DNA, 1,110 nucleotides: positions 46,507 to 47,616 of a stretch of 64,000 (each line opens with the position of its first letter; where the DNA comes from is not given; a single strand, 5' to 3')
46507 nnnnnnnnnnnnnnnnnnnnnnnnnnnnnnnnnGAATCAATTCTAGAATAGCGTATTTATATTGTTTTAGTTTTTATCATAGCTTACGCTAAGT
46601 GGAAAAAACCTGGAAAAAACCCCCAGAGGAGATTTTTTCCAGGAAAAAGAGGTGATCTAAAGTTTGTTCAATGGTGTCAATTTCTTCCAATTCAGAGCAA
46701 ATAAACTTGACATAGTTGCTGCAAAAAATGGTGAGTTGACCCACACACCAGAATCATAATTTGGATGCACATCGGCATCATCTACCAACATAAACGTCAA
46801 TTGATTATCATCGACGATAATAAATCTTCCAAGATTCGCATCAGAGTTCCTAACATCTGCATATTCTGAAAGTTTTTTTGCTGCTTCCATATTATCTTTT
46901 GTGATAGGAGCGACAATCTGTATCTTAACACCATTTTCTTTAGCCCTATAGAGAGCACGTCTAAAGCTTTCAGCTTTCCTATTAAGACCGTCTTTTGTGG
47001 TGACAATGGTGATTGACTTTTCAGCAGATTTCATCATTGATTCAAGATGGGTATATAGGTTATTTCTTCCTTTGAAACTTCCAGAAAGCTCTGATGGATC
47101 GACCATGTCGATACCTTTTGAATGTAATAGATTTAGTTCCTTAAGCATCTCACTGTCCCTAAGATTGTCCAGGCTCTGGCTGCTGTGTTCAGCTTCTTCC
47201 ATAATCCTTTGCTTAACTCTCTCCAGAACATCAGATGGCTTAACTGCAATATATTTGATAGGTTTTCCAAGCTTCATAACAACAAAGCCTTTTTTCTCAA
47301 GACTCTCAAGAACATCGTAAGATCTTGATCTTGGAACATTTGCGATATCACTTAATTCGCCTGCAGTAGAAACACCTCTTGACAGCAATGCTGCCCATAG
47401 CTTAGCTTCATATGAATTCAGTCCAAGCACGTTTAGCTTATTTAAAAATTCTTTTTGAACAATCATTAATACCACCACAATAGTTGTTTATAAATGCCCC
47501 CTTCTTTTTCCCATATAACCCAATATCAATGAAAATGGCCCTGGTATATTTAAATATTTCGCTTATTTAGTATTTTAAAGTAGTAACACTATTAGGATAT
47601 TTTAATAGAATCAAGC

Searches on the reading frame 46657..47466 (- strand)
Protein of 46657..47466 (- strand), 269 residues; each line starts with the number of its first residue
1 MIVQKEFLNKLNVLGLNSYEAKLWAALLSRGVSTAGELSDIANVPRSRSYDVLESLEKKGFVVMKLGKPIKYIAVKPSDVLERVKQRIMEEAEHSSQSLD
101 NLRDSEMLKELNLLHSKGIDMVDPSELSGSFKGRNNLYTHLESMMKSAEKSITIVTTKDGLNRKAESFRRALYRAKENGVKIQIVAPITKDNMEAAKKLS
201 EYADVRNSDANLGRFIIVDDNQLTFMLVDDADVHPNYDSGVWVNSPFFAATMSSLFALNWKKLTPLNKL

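Call 6: search_protein_families(library=pfam, proteins=[window:46657-47466:-], max_evalue=0.01)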
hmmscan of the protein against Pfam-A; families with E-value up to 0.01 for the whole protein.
window:46657-47466:- (269 aa): 3 families
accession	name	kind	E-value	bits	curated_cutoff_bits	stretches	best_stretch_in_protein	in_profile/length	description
PF01978.25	TrmB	-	2.8e-20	72.4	25.6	1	11-77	1-67/68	Sugar-specific transcriptional regulator TrmB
PF11495.14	Regulator_TrmB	-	3.9e-06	26.7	22.2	1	132-261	6-130/233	Archaeal transcriptional regulator TrmB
PF13091.12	PLDc_2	-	0.00011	22.4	27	1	143-207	3-66/132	PLD-like domain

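Call 7: search_protein_families(library=ncbifam, proteins=[window:46657-47466:-], max_evalue=0.01)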
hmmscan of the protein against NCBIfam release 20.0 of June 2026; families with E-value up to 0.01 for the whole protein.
window:46657-47466:- (269 aa): 5 families
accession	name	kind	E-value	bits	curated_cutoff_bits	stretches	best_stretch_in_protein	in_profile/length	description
NF041141.1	tran_reg_TrmBL2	equivalog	1.8e-22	80.1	530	1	14-262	14-260/264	HTH-type transcriptional regulator TrmBL2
NF047390.1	TransRegTrmBL1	equivalog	5.8e-17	61.7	650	1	4-106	3-105/341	HTH-type sugar sensing transcriptional regulator TrmBL1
NF047392.1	TransRegTrmBHalo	equivalog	2.5e-15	56.4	500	1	13-190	15-169/349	HTH-type sugar sensing transcriptional regulator TrmB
NF040851.1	tran_reg_TrmB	equivalog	3.2e-12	46.2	600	1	3-106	3-106/338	HTH-type sugar-sensing transcriptional regulator TrmB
NF038389.1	ArsS_fam_HK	equivalog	0.00064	19.3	250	1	142-269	35-161/403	ArsS family sensor histidine kinase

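Call 21: find_homologous_proteins(query=window:46657-47466:-, max_evalue=1e-20)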
Query window:46657-47466:- (269 aa): 7994 proteins with E <= 1e-20 among 8000 candidates; the best 120 are listed.
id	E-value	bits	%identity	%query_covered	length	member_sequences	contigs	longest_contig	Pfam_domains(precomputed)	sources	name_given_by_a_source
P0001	1.8e-169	579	100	100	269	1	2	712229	PF01978.26,PF13091.13,PF11495.15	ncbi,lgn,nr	ncbi:TrmB family transcriptional regulator [Candidatus Woesearchaeota archaeon]|nr:TrmB family trans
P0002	7.0e-152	522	89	100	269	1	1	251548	PF01978.26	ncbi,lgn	ncbi:MAG: TrmB family transcriptional regulator [Candidatus Woesearchaeota archaeon]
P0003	3.4e-141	487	81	100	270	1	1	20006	PF01978.26,PF11495.15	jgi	jgi:HTH-type transcriptional regulator, sugar sensing transcriptional regulator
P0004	2.5e-138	477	78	100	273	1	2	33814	PF01978.26,PF13091.13,PF11495.15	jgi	jgi:sugar-specific transcriptional regulator TrmB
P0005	2.6e-137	474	81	100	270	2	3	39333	PF01978.26,PF13091.13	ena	-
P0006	3.6e-137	473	81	98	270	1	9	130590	PF01978.26,PF13091.13,PF11495.15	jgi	jgi:HTH-type transcriptional regulator, sugar sensing transcriptional regulator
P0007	1.3e-135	468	80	98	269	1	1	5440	PF01978.26,PF13091.13,PF11495.15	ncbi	ncbi:MAG: TrmB family transcriptional regulator [Candidatus Woesearchaeota archaeon]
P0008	3.3e-135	467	82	96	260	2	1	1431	PF01978.26,PF11495.15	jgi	-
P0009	3.4e-135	467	80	100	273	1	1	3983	PF01978.26,PF11495.15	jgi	jgi:HTH-type transcriptional regulator, sugar sensing transcriptional regulator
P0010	2.8e-134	464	79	100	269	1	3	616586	PF01978.26,PF11495.15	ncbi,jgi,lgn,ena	-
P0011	3.5e-134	464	79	100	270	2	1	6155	PF01978.26,PF13091.13,PF11495.15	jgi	jgi:HTH-type transcriptional regulator, sugar sensing transcriptional regulator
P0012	1.4e-132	458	78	100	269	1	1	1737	PF01978.26,PF11495.15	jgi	-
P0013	3.0e-131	454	78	99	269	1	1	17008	PF01978.26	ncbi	ncbi:MAG: TrmB family transcriptional regulator [Candidatus Woesearchaeota archaeon]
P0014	4.0e-130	450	75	100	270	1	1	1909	PF01978.26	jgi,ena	-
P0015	1.4e-128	445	74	100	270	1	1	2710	PF01978.26,PF11495.15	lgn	-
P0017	2.9e-128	444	75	98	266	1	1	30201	PF01978.26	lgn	-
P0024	1.2e-110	387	65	99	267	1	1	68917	PF01978.26,PF11495.15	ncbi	-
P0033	8.1e-107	374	61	99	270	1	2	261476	PF01978.26,PF11495.15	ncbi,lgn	-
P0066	5.9e-104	365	63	98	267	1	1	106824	PF01978.26,PF13091.13,PF11495.15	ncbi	-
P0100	9.1e-103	361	59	99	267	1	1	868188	PF01978.26,PF11495.15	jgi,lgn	jgi:sugar-specific transcriptional regulator TrmB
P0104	1.4e-102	360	62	98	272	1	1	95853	PF01978.26,PF11495.15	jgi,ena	jgi:sugar-specific transcriptional regulator TrmB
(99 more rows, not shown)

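Call 23: find_encoding_contigs(protein=P0010, flank=10000, max_places=2)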
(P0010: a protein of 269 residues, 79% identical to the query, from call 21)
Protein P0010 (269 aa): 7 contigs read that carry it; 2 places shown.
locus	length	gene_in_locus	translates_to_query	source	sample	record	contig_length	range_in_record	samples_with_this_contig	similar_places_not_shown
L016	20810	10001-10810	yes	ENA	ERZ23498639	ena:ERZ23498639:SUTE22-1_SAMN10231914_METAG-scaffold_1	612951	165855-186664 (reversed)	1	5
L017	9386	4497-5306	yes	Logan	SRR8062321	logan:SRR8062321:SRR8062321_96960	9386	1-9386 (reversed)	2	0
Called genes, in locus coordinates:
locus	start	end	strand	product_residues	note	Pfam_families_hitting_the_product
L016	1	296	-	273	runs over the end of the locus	PF01978:TrmB, PF11495:TrmB_EBD_N (weak)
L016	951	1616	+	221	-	PF02002:TFIIE_alpha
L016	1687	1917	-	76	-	-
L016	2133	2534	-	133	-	PF01873:eIF-5_eIF-2B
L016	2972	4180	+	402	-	PF05621:TniB (weak), PF01637:ATPase_2 (weak), PF13191:AAA_16 (weak), PF00004:AAA (weak), PF13401:AAA_22, PF22703:Cdc6_lid, PF09079:WHD_Cdc6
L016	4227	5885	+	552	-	PF00149:Metallophos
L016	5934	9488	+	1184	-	PF03833:PolC_DP2_N, PF24844:PolC_DP2_central, PF24846:PolC_DP2_cat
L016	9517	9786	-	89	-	PF00708:Acylphosphatase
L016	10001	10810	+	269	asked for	PF01978:TrmB, PF11495:TrmB_EBD_N (faint)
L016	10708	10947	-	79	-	-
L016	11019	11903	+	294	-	PF01944:SpoIIM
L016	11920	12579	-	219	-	PF16100:RMI2 (faint), PF01336:tRNA_anti-codon (weak)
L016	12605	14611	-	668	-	PF14551:MCM_N, PF17207:MCM_OB, PF00493:MCM, PF13191:AAA_16 (weak), PF07728:AAA_5, PF01078:Mg_chelatase, PF17855:MCM_lid, PF21120: (weak)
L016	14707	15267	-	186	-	PF00352:TBP, PF11858:DUF3378 (faint), PF00352:TBP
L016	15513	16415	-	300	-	-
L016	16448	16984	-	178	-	-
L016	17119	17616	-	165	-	-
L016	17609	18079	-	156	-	PF13404:HTH_AsnC-type (weak), PF13412:HTH_24 (weak), PF01037:AsnC_trans_reg (weak)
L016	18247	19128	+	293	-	PF01895:PhoU (weak)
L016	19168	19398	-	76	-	PF18898:DUF5654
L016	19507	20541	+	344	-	PF05833:NFACT_N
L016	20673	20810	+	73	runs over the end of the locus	-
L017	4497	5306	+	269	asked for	PF01978:TrmB, PF11495:TrmB_EBD_N (faint)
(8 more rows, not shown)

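Call 24: find_encoding_contigs(protein=P0017, flank=10000, max_places=2)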
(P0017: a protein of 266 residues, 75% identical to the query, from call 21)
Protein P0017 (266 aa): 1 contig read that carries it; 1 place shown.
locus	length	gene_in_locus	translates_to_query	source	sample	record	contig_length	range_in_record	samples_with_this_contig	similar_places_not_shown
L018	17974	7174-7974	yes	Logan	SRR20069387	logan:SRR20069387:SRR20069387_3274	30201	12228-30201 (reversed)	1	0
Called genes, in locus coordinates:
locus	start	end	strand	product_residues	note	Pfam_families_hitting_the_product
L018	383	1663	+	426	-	PF01637:ATPase_2 (weak), PF13191:AAA_16 (weak), PF13401:AAA_22, PF00004:AAA (faint), PF22703:Cdc6_lid, PF09079:WHD_Cdc6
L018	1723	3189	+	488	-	PF00149:Metallophos, PF04042:DNA_pol_E_B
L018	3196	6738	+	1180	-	PF03833:PolC_DP2_N, PF24844:PolC_DP2_central, PF24846:PolC_DP2_cat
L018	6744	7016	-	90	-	PF00708:Acylphosphatase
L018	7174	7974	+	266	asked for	PF01978:TrmB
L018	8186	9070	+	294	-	PF01944:SpoIIM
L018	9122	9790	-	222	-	-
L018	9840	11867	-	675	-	PF14551:MCM_N, PF17207:MCM_OB, PF00493:MCM, PF07726:AAA_3 (weak), PF07728:AAA_5, PF01078:Mg_chelatase (weak), PF17855:MCM_lid, PF21120: (weak)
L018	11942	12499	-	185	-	PF00352:TBP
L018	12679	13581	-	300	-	-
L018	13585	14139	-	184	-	-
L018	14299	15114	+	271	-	PF01978:TrmB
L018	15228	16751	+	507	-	PF01409:tRNA-synt_2d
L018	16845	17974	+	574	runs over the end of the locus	PF18262:PhetRS_B1 (faint), PF03484:B5, PF17759:tRNA_synthFbeta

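Call 25: find_encoding_contigs(protein=P0100, flank=10000, max_places=2)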
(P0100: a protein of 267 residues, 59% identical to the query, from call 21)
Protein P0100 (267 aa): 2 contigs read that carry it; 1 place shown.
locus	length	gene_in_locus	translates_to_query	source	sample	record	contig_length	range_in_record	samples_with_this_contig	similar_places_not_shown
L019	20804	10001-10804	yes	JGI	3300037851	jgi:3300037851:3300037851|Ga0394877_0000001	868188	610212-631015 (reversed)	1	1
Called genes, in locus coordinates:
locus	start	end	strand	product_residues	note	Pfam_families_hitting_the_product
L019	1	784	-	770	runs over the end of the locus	-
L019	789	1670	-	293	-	-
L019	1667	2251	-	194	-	-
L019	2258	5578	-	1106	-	-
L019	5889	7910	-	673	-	PF14551:MCM_N (weak), PF17207:MCM_OB, PF00493:MCM, PF01078:Mg_chelatase (weak), PF17855:MCM_lid, PF21120:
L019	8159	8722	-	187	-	PF00352:TBP, PF11858:DUF3378 (faint), PF00352:TBP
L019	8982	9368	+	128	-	PF02643:DUF192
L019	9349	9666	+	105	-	PF00708:Acylphosphatase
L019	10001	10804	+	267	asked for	PF01978:TrmB, PF11495:TrmB_EBD_N (weak)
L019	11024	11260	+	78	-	-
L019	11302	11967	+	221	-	PF12705:PDDEXK_1 (weak)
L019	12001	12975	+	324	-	PF01008:IF-2B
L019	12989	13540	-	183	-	PF02002:TFIIE_alpha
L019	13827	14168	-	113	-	-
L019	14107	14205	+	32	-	PF01199:Ribosomal_L34e (weak)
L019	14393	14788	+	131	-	-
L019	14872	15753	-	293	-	-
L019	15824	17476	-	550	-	PF03484:B5, PF17759:tRNA_synthFbeta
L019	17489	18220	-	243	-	PF04893:Yip1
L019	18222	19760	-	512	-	PF01409:tRNA-synt_2d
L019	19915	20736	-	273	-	PF01978:TrmB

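Call 44: search_solved_structures(query=window:46657-47466:-, max_evalue=0.001, show_alignments=1)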
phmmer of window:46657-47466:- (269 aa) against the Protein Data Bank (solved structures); distinct sequences matched with E-value up to 0.001: 4.
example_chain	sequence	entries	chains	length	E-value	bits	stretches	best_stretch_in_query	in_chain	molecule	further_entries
5bpd_A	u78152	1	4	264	7.2e-21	77.8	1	15-263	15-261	TrmBL2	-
5box_A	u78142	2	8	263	7.2e-21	77.8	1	15-263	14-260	Putative HTH-type transcriptional regulator TrmBL2 | TrmBL2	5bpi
5bqt_A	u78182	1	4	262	8.2e-21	77.6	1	15-262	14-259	Putative HTH-type transcriptional regulator TrmBL2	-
3qph_A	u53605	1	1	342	1.2e-08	37.8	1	4-107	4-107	TrmB, a global transcription regulator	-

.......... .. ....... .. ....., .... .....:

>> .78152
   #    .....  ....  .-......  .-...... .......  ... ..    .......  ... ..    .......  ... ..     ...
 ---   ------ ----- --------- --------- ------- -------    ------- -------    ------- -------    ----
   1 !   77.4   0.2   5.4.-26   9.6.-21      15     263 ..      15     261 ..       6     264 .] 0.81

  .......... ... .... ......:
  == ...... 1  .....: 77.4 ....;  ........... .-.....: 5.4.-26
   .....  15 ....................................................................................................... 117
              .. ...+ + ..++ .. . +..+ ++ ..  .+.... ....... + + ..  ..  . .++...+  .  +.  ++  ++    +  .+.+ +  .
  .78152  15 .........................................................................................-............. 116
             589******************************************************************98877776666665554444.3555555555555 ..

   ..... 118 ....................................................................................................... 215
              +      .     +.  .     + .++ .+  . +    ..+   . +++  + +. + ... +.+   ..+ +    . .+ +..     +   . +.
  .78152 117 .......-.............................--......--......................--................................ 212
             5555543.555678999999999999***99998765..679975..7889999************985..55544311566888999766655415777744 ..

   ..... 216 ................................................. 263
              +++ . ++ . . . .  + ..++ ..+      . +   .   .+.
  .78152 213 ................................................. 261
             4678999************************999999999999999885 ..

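Call 49: search_protein_families(library=phrogs, proteins=[window:46657-47466:-], max_evalue=0.001)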
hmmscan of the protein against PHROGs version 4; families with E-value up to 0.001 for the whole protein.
window:46657-47466:- (269 aa): 0 families

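Call 50: search_protein_families(library=padloc, proteins=[window:46657-47466:-], max_evalue=0.001)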
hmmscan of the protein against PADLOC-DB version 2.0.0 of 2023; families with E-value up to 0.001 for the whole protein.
window:46657-47466:- (269 aa): 3 families
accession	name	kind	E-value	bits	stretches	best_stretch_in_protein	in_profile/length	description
PDLC03922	MkoB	-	8.1e-06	23.4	0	134-223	309-408/610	-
PDLC01044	Csa3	-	0.00023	19.1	0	19-67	137-183/194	Type I-A associated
PDLC01438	Csa3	-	0.0005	18.2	0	19-102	149-228/305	"CAS-I,CAS-II,CAS-III,CAS-IV,CAS-V,CAS-VI; associated_signaling"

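Call 52: find_encoding_contigs(protein=P0033, flank=10000, max_places=1)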
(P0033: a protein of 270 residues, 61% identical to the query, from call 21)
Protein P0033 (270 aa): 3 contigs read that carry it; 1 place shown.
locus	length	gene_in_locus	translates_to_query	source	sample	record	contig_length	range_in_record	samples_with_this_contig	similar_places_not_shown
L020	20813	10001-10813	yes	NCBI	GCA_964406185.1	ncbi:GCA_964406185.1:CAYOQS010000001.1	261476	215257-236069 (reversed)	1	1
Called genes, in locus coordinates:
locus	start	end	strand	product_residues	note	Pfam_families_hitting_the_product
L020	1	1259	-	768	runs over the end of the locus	-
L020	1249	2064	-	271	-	-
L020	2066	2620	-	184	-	-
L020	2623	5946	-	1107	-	-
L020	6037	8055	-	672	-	PF14551:MCM_N, PF17207:MCM_OB, PF00493:MCM, PF01078:Mg_chelatase (weak), PF17855:MCM_lid, PF21120:, PF22798:DUF5817_CT (weak)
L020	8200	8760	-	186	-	PF00352:TBP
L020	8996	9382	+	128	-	PF02643:DUF192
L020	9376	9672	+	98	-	PF00708:Acylphosphatase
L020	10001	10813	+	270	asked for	PF01978:TrmB, PF11495:TrmB_EBD_N (weak)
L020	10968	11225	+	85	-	-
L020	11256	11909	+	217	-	PF12705:PDDEXK_1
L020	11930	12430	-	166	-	PF02002:TFIIE_alpha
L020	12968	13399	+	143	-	PF00467:KOW (weak)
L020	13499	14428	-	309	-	-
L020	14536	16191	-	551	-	PF03484:B5, PF01409:tRNA-synt_2d (weak), PF17759:tRNA_synthFbeta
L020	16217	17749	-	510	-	PF01409:tRNA-synt_2d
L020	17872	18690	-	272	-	PF01978:TrmB, PF11495:TrmB_EBD_N (faint)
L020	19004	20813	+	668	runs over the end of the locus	-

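Call 53: find_encoding_contigs(protein=P0066, flank=10000, max_places=1)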
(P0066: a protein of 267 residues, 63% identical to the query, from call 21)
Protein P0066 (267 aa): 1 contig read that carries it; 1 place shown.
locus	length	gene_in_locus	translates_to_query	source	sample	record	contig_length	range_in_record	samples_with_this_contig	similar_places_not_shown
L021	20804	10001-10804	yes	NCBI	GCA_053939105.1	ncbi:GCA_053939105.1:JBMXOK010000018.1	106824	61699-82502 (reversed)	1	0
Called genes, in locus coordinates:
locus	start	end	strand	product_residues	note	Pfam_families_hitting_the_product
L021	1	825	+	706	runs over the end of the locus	-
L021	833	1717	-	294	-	PF09863:DUF2090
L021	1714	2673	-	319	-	PF03320:FBPase_glpX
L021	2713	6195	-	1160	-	PF03833:PolC_DP2_N, PF24844:PolC_DP2_central, PF24846:PolC_DP2_cat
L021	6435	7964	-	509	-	PF00149:Metallophos, PF04042:DNA_pol_E_B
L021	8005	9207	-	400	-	PF00270:DEAD (faint), PF01637:ATPase_2 (weak), PF13191:AAA_16 (weak), PF00004:AAA (weak), PF13401:AAA_22, PF22606:Cdc6-ORC-like_ATPase_lid (faint), PF22703:Cdc6_lid, PF09079:WHD_Cdc6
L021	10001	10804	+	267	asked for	PF01978:TrmB, PF13091:PLDc_2 (faint), PF11495:TrmB_EBD_N (weak)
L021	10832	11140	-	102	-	-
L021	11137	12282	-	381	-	PF01565:FAD_binding_4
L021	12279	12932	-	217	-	PF02754:CCG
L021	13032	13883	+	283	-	PF01944:SpoIIM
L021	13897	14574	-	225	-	PF01336:tRNA_anti-codon (weak)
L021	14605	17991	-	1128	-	PF14551:MCM_N, PF17207:MCM_OB, PF00493:MCM, PF14890:Intein_splicing, PF14528:LAGLIDADG_3, PF00493:MCM, PF01078:Mg_chelatase (weak), PF17855:MCM_lid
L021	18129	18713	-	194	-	PF00352:TBP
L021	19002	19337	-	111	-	-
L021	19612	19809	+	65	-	PF02597:ThiS, PF21965:SAMP2 (weak)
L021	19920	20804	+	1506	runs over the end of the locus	PF11617:Cu-binding_MopE (weak), PF14623:Vint (weak), PF14890:Intein_splicing (faint)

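Call 54: find_encoding_contigs(protein=P0104, flank=10000, max_places=1)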
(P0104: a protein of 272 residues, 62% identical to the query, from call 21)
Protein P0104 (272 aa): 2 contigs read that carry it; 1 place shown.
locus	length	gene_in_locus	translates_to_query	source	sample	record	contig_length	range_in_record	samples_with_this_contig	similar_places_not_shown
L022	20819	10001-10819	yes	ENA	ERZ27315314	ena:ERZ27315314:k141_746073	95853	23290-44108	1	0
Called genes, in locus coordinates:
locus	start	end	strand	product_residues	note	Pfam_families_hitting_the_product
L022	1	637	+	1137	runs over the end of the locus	PF14551:MCM_N, PF17207:MCM_OB, PF00493:MCM, PF14890:Intein_splicing, PF14528:LAGLIDADG_3, PF00493:MCM, PF17855:MCM_lid, PF21120:, +1 more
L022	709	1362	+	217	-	PF01336:tRNA_anti-codon (weak)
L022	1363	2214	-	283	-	PF01944:SpoIIM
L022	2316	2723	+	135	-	PF01873:eIF-5_eIF-2B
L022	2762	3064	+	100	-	PF04242:DUF424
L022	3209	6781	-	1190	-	PF03833:PolC_DP2_N, PF24844:PolC_DP2_central, PF24846:PolC_DP2_cat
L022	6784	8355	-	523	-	PF01336:tRNA_anti-codon (faint), PF00149:Metallophos, PF04042:DNA_pol_E_B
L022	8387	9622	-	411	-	PF00270:DEAD (faint), PF01637:ATPase_2, PF05621:TniB (weak), PF13191:AAA_16, PF13401:AAA_22, PF00004:AAA (weak), PF22703:Cdc6_lid, PF09079:WHD_Cdc6, +1 more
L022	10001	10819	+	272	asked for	PF01978:TrmB, PF11495:TrmB_EBD_N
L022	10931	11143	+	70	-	-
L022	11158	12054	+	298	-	PF01008:IF-2B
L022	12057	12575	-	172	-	PF02002:TFIIE_alpha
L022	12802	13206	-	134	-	PF01870:Hjc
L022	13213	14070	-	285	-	PF00753:Lactamase_B, PF23023:Anti-Pycsar_Apyc1, PF12706:Lactamase_B_2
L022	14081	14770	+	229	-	PF02778:tRNA_int_endo_N, PF01974:tRNA_int_endo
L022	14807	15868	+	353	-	-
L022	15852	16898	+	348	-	PF00752:XPG_N, PF00867:XPG_I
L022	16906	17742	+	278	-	PF13847:Methyltransf_31 (faint), PF25133:TYW2_N_2, PF02475:TRM5-TYW2_MTfase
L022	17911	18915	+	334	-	-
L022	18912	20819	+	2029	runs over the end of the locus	PF13174:TPR_6 (faint), PF14559:TPR_19 (weak)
